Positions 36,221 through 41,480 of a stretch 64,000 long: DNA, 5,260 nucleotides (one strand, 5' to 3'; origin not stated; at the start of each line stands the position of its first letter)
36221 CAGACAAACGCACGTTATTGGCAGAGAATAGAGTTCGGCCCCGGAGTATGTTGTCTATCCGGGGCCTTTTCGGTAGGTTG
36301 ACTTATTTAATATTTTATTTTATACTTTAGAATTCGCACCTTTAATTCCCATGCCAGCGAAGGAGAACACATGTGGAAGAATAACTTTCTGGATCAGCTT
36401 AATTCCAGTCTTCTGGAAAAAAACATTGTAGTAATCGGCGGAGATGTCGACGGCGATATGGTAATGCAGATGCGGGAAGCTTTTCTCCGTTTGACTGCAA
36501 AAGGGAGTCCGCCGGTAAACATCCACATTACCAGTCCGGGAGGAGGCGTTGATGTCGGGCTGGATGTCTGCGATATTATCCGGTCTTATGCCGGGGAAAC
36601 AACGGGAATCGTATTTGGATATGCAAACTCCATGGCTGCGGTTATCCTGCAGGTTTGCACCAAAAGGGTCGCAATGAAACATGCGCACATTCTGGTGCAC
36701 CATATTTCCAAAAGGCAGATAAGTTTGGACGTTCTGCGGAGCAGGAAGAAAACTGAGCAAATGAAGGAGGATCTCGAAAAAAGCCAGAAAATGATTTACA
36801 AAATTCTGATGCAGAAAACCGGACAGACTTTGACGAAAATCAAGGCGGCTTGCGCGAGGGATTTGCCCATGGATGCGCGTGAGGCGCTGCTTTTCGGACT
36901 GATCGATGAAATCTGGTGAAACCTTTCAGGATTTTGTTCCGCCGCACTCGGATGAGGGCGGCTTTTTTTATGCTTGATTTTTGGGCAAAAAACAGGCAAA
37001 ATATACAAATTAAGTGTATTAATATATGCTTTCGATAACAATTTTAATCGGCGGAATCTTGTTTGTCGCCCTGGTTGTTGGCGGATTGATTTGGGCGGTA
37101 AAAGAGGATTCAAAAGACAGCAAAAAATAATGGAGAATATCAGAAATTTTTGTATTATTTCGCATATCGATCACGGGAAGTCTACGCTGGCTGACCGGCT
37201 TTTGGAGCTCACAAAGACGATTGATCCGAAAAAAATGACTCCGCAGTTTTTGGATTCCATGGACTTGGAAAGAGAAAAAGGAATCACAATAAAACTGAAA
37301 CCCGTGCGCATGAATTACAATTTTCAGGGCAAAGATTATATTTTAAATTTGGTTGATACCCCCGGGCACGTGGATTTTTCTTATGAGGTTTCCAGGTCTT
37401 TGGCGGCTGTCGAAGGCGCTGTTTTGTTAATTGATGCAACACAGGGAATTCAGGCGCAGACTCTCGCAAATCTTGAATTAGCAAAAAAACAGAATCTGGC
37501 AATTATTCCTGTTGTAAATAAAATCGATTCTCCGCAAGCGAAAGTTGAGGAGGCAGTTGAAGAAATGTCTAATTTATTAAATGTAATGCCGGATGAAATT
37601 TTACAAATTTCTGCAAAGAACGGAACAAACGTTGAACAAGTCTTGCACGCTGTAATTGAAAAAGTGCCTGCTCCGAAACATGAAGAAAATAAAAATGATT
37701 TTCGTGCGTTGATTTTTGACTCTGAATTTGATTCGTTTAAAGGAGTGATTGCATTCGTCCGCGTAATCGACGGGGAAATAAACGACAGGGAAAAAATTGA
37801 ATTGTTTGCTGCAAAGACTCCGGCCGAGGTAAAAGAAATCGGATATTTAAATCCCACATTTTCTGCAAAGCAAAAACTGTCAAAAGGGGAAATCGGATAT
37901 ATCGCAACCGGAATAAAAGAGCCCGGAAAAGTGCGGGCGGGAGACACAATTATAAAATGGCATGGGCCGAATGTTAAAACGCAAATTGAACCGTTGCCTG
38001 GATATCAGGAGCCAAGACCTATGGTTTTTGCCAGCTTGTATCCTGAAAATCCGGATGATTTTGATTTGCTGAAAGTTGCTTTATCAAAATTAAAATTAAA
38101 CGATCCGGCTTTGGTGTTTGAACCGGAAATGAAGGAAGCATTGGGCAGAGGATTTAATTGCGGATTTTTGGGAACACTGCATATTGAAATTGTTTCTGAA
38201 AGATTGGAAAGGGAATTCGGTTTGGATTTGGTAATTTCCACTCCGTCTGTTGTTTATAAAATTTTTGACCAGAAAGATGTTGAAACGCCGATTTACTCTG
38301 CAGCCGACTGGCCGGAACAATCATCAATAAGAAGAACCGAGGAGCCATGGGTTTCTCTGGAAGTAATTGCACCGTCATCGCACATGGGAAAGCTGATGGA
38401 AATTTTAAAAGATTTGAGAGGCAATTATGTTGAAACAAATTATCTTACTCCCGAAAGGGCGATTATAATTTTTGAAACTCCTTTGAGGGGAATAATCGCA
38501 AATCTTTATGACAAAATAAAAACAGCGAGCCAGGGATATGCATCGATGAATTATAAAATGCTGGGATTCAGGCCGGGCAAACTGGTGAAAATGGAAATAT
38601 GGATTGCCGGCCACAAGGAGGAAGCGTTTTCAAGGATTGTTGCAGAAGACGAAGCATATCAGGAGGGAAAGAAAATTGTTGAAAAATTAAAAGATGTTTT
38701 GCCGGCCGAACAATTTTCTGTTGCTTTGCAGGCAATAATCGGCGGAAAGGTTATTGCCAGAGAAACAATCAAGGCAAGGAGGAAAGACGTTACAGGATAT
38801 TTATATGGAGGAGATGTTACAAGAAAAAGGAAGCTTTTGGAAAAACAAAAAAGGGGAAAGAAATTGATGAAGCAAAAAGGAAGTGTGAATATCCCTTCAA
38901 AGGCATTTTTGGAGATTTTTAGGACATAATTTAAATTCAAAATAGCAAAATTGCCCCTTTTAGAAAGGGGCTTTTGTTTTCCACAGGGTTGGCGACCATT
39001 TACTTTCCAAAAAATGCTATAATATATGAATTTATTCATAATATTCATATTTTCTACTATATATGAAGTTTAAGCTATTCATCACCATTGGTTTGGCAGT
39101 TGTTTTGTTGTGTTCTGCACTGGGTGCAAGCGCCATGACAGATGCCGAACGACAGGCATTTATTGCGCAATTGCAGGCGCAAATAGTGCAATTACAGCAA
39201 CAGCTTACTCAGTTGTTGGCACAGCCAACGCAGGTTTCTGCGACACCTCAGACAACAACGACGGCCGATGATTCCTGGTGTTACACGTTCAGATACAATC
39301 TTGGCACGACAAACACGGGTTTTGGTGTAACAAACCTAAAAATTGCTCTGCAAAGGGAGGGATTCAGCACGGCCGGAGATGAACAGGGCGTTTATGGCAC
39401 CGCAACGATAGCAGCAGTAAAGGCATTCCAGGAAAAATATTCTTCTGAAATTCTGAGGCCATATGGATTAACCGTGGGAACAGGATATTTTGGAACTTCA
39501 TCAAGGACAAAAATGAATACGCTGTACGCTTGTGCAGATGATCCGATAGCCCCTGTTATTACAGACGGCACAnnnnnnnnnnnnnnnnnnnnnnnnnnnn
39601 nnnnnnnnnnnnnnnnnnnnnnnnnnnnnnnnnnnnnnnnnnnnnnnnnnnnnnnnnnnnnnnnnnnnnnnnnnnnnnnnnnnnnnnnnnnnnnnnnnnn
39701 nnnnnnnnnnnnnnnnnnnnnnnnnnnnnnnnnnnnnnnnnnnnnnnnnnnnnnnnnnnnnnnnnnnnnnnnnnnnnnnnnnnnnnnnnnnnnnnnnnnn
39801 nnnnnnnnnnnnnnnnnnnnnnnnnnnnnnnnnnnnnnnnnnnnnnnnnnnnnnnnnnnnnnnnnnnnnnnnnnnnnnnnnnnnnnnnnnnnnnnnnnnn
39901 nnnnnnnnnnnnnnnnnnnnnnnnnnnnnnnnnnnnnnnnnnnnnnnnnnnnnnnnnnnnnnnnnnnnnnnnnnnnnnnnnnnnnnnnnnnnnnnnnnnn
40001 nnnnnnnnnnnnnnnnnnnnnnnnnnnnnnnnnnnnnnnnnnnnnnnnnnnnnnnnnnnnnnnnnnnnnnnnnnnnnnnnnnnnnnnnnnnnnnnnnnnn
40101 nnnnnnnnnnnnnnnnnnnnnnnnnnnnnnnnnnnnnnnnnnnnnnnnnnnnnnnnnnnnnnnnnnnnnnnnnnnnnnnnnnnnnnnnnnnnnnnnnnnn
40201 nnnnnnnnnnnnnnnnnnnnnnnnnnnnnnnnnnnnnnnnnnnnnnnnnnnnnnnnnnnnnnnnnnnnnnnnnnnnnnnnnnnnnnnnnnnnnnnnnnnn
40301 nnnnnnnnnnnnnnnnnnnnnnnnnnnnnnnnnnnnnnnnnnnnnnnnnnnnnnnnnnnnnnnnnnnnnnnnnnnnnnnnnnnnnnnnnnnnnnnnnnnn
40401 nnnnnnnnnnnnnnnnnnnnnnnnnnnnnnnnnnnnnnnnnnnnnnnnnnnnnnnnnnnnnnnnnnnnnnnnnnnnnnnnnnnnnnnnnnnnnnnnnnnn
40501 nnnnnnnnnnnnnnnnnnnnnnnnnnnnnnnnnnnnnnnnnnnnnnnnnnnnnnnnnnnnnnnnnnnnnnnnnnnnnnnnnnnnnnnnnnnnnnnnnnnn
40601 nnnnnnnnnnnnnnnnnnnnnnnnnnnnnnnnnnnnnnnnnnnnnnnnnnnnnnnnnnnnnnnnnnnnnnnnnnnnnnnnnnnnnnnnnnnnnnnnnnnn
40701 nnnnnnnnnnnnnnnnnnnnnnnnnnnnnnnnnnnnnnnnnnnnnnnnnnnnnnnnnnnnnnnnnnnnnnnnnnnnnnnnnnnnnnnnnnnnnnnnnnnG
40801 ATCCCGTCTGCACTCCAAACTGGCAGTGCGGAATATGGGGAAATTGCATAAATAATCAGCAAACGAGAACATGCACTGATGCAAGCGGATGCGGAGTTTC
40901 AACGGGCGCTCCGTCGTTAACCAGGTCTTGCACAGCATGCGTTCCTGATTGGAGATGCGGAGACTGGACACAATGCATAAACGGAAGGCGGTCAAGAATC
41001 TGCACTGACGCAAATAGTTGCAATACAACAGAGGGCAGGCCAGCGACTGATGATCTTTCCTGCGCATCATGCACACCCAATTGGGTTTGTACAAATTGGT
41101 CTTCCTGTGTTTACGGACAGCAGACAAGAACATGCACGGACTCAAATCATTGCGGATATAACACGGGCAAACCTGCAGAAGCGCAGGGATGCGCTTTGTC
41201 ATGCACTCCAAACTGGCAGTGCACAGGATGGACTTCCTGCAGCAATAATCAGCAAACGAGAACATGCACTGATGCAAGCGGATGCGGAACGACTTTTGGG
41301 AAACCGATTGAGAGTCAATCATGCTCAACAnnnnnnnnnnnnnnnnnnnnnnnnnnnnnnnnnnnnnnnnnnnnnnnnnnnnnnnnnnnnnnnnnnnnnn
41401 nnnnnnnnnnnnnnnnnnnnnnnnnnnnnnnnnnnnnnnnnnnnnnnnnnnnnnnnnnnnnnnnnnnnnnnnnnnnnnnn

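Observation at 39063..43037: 1324-aa secreted protein built from about 19 Cys/Trp repeats resembling truncated thrombospondin type-1 repeats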

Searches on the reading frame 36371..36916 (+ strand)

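Call 42: search_protein_families(library=pfam, proteins=[window:36371-36916:+], max_evalue=0.001)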
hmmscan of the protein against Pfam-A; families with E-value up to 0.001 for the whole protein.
window:36371-36916:+ (182 aa): 1 family
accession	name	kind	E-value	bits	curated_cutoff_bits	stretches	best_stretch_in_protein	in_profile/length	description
PF00574.28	CLP_protease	-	6.9e-30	104.7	20.2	1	8-181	7-178/182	Clp protease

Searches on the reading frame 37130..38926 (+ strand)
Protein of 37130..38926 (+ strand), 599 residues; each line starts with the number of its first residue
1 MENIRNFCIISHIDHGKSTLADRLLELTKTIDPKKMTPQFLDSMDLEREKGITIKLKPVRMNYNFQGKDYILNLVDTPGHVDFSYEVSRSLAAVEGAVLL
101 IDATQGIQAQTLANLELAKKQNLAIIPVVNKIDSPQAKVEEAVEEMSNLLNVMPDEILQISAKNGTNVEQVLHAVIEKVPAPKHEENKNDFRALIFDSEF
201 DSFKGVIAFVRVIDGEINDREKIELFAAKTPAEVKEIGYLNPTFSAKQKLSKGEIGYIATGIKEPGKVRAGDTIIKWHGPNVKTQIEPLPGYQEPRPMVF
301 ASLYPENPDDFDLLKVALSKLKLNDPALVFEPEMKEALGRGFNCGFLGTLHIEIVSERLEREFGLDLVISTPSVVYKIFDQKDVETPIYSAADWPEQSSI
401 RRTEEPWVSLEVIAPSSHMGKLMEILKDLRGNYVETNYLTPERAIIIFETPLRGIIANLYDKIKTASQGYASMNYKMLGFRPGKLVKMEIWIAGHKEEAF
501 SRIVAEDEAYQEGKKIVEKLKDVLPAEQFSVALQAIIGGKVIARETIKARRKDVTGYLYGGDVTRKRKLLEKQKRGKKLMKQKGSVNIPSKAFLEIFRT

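Call 44: find_homologous_proteins(query=window:37130-38926:+, max_evalue=1e-50)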
Query window:37130-38926:+ (599 aa): 8000 proteins with E <= 1e-50 among 8000 candidates; the best 120 are listed.
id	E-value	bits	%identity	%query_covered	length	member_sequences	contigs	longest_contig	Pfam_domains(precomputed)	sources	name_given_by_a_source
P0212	0.0e+0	1330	100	100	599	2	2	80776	PF00679.31,PF14492.13,PF06421.18,PF00009.34,PF03144.32,PF00071.29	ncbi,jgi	-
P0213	0.0e+0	1136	84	100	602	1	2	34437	PF00679.31,PF14492.13,PF06421.18,PF00009.34,PF03144.32,PF00071.29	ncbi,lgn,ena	-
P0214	0.0e+0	1126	85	100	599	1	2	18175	PF00679.31,PF14492.13,PF06421.18,PF00009.34,PF03144.32,PF00071.29,PF22042.3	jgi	jgi:GTP-binding protein LepA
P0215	0.0e+0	1122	84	100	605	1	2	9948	PF00679.31,PF14492.13,PF06421.18,PF00009.34,PF03144.32,PF00071.29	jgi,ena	-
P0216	0.0e+0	1121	84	100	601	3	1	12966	PF00679.31,PF14492.13,PF06421.18,PF00009.34,PF03144.32,PF00071.29,PF22042.3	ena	-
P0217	0.0e+0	1118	83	100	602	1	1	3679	PF00679.31,PF14492.13,PF06421.18,PF00009.34,PF03144.32,PF00071.29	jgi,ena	-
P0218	0.0e+0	1114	82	100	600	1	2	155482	PF00679.31,PF14492.13,PF06421.18,PF00009.34,PF03144.32,PF00071.29,PF22042.3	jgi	-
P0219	0.0e+0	1113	83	100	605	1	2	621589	PF00679.31,PF14492.13,PF06421.18,PF00009.34,PF03144.32,PF00071.29,PF22042.3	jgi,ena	-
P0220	0.0e+0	1113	83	99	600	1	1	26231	PF00679.31,PF14492.13,PF06421.18,PF00009.34,PF03144.32,PF00071.29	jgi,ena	-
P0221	0.0e+0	1112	84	100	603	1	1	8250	PF00679.31,PF14492.13,PF06421.18,PF00009.34,PF03144.32,PF00071.29,PF22042.3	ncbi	-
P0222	0.0e+0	1111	84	100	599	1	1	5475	PF00679.31,PF14492.13,PF06421.18,PF00009.34,PF03144.32,PF00071.29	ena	-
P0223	0.0e+0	1111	83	99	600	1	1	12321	PF00679.31,PF14492.13,PF06421.18,PF00009.34,PF03144.32,PF00071.29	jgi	-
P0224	0.0e+0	1111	84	100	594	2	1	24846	PF00679.31,PF14492.13,PF06421.18,PF00009.34,PF03144.32,PF00071.29,PF22042.3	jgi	-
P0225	0.0e+0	1110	83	99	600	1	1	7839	PF00679.31,PF14492.13,PF06421.18,PF00009.34,PF03144.32,PF00071.29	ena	-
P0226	0.0e+0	1109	83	100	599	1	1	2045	PF00679.31,PF14492.13,PF06421.18,PF00009.34,PF03144.32,PF00071.29,PF22042.3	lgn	-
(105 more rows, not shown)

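Call 45: find_encoding_contigs(protein=P0212, flank=8000, max_places=4)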
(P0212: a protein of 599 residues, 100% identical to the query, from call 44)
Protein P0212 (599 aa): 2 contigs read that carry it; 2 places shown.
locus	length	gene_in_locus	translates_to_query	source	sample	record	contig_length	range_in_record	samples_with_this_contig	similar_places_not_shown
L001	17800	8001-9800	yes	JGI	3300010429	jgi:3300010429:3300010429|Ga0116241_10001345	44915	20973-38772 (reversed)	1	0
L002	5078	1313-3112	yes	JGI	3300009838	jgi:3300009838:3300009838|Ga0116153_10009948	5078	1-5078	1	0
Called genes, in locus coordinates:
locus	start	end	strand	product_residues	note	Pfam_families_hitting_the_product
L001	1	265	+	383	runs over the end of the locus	PF01368:DHH, PF02272:DHHA1 (weak)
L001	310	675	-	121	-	-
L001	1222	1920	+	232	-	PF01996:F420_ligase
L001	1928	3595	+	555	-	PF03023:MurJ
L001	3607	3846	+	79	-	PF09962:DUF2196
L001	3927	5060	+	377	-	PF26514:DUF8173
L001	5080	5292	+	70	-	-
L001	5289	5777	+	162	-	PF23211:LRR_LRWD1 (faint), PF00560:LRR_1 (faint), PF13855:LRR_8 (weak), PF23598:LRR_14, PF12799:LRR_4 (weak), PF13855:LRR_8, PF12799:LRR_4 (weak)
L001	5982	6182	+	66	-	-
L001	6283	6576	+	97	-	-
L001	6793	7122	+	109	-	-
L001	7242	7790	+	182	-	PF00574:CLP_protease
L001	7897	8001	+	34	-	-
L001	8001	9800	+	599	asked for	PF00009:GTP_EFTU, PF00071:Ras (weak), PF03144:GTP_EFTU_D2 (weak), PF14492:EFG_III (weak), PF00679:EFG_C, PF06421:LepA_C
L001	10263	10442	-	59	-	-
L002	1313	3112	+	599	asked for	PF00009:GTP_EFTU, PF00071:Ras (weak), PF03144:GTP_EFTU_D2 (weak), PF14492:EFG_III (weak), PF00679:EFG_C, PF06421:LepA_C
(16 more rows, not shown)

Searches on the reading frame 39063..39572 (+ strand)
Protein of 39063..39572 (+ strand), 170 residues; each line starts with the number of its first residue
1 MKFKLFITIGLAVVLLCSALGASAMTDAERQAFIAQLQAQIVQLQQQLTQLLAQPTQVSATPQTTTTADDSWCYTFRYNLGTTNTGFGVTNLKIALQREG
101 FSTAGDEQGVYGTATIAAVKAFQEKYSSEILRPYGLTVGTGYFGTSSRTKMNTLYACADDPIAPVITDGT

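Call 69: search_solved_structures(query=window:39063-39572:+, max_evalue=1)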
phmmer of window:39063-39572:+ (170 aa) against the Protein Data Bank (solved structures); distinct sequences matched with E-value up to 1: 2.
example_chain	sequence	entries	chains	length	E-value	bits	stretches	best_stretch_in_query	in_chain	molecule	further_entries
6tci_A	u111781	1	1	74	0.37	14.1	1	85-128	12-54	Spore cortex-lytic enzyme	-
8ck0_A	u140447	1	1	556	0.69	13.2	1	107-156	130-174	Portal protein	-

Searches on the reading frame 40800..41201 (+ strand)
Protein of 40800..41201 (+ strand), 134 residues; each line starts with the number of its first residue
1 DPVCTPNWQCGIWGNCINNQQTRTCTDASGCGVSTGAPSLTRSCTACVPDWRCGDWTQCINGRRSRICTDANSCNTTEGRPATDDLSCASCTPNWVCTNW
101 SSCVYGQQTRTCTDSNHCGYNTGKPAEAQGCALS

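Call 18: predict_structure(protein=window:40800-41201:+)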
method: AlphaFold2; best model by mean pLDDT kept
length: 134 residues; sequences in the alignment: 1
mean_pLDDT: 49.0   pTM: 0.26
mean pLDDT of the five models: 49.0, 48.5, 46.8, 45.5, 42.3
residues with pLDDT >= 90: 0; 70-90: 6; 50-70: 66; < 50: 62
segments of 3 or more residues with pLDDT < 50: 27-46, 75-89, 114-116, 119-134
pLDDT, mean of each block of 10 residues (from residue 1): 52 62 53 34 45 54 52 42 40 58 67 50 35 30
secondary structure, 60 per line:
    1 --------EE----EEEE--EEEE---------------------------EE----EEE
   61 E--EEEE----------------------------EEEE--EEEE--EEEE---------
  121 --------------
elements in order: E15-18 E21-24 E58-61 E64-67 E96-99 E102-105 E108-111

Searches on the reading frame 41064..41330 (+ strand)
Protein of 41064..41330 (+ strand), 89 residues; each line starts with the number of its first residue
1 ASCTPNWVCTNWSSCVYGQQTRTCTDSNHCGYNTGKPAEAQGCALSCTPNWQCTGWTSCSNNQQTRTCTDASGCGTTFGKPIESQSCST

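Call 30: predict_structure(alignment_id=A2)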
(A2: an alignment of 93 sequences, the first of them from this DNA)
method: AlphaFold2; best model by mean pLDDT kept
length: 89 residues; sequences in the alignment: 93
mean_pLDDT: 89.5   pTM: 0.46
mean pLDDT of the five models: 89.5, 88.6, 88.6, 88.4, 87.9
residues with pLDDT >= 90: 57; 70-90: 28; 50-70: 4; < 50: 0
segments of 3 or more residues with pLDDT < 50: none
pLDDT, mean of each block of 10 residues (from residue 1): 90 86 94 92 78 95 96 83 92
secondary structure, 60 per line:
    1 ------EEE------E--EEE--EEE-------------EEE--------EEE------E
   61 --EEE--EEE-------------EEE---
elements in order: E7-9 E19-21 E24-26 E40-42 E51-53 E63-65 E68-70 E84-86

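Call 34: fold_search(model_id=the predicted structure, library=pdb)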
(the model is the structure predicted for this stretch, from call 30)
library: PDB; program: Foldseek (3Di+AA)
matches with E <= 10: 17; with E <= 0.001: 0
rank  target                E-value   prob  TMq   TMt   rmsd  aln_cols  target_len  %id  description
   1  8ckg_B                5.2e-01  0.25  0.32  0.27   9.4        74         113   16  Semaphorin-5A TSR 3-4 domains in complex with sulfate (released 2024-02-28)
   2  2n6f_MODEL_1_A        7.0e-01  0.12  0.27  0.19  13.3       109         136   20  Structure of Pleiotrophin (released 2016-04-20)
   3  8b0g_C                8.0e-01  0.28  0.34  0.06  13.0       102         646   17  2C9, C5b9-CD59 structure (released 2023-02-22)
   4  8ckm_B                9.0e-01  0.20  0.33  0.27   9.2        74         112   16  Semaphorin-5A TSR 3-4 domains (released 2024-02-28)
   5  8b0f_E                1.1e+00  0.51  0.30  0.06   5.7        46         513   26  CryoEM structure of C5b8-CD59 (released 2023-02-22)
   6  7nyc_C                2.0e+00  0.16  0.36  0.05  11.8       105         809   17  cryoEM structure of 3C9-sMAC (released 2021-10-06)
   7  8b0f_C                2.3e+00  0.41  0.33  0.05   4.1        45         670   27  CryoEM structure of C5b8-CD59 (released 2023-02-22)
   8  3wsy_A                3.6e+00  0.03  0.21  0.05  12.6        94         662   15  SorLA Vps10p domain in complex with its own propeptide fragment (released 2015-02-04)
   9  9bcr_D                3.8e+00  0.02  0.19  0.07  17.4       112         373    5  Cryo-EM structure of a bacterial prototype ATP-binding cassette transporter MalFGK2. (released 2025-04-30)
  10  7zaz_DDD              5.2e+00  0.03  0.21  0.03  17.2        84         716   11  macrocyclase OphP with ZPP (released 2022-07-06)
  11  2luu_MODEL_1_A        5.9e+00  0.04  0.27  0.20  11.8        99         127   14  NMR solution structure of midkine-b, mdkb (released 2013-05-01)
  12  6x04_A                5.9e+00  0.02  0.20  0.07  18.4        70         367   10  Nup133 (aa55-481) from S. cerevisiae bound by VHH-SAN5 (released 2020-12-09)
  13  8y0u_5                6.6e+00  0.03  0.23  0.15  17.1        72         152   12  dormant ribosome with STM1 (released 2024-02-07)
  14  3d2e_A                7.1e+00  0.01  0.13  0.03  18.6        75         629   13  Crystal structure of a complex of Sse1p and Hsp70, Selenomethionine-labeled crystals (released 2008-06-17)
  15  1p53_A                7.5e+00  0.02  0.18  0.09  17.1        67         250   12  The Crystal Structure of ICAM-1 D3-D5 fragment (released 2004-05-04)
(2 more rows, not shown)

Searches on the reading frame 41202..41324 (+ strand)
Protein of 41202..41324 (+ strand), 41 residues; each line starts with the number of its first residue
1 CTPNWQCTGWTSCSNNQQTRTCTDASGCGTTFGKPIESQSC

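Call 9: search_solved_structures(query=A1, max_evalue=10, show_alignments=5)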
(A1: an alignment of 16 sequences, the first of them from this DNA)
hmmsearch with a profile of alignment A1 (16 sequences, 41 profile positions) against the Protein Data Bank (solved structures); distinct sequences matched with E-value up to 10: 0.

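Call 10: search_protein_families(library=pfam, alignment_id=A1, max_evalue=10)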
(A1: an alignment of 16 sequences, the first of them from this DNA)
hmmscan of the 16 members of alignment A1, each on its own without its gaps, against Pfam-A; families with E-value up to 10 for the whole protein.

A. member 1, seq(41 aa): 0 families

B. families by the number of members that match (of 16 scanned): 6 families
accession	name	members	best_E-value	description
PF00642.30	zf-CCCH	1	0.024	Zinc finger C-x8-C-x5-C-x3-H type (and similar)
PF23416.1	DUF7107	1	0.082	Domain of unknown function (DUF7107)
PF21286.3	CFAI_FIMAC_N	1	0.12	Complement factor I, FIMAC N-terminal domain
PF11059.14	DUF2860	1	0.25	Protein of unknown function (DUF2860)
PF06687.17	SUR7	1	0.4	SUR7/PalI family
PF10104.14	Brr6_like_C_C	1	3.9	Di-sulfide bridge nucleocytoplasmic transport domain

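Call 40: search_protein_representatives(alignment_id=A1)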
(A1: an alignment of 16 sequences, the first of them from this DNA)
Query: 16 sequences, 41 profile positions. Proteins with E-value up to 0.001 (for the whole library): 7437; up to 1e-10: 1850; up to 1e-30: 233. The best 150 are listed.
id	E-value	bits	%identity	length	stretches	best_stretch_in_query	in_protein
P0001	2.5e-143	482.2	-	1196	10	1-41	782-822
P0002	1.2e-121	412.8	-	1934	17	1-41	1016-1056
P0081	3.6e-117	398.4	-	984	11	1-41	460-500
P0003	3.9e-110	375.9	-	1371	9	1-41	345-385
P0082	7.0e-99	339.9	-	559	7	1-41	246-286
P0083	1.6e-98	338.7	-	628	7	1-41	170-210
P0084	5.1e-92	317.9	-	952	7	1-41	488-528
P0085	1.9e-91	316.1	-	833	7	1-41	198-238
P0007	1.6e-89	309.9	-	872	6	1-41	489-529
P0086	1.8e-88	306.6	-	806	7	1-41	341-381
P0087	4.0e-85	295.9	-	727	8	1-41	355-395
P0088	7.6e-85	295.0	-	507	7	1-41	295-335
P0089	1.3e-84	294.2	-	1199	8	1-41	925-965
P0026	5.5e-84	292.2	-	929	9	1-41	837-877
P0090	1.1e-83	291.2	-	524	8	1-41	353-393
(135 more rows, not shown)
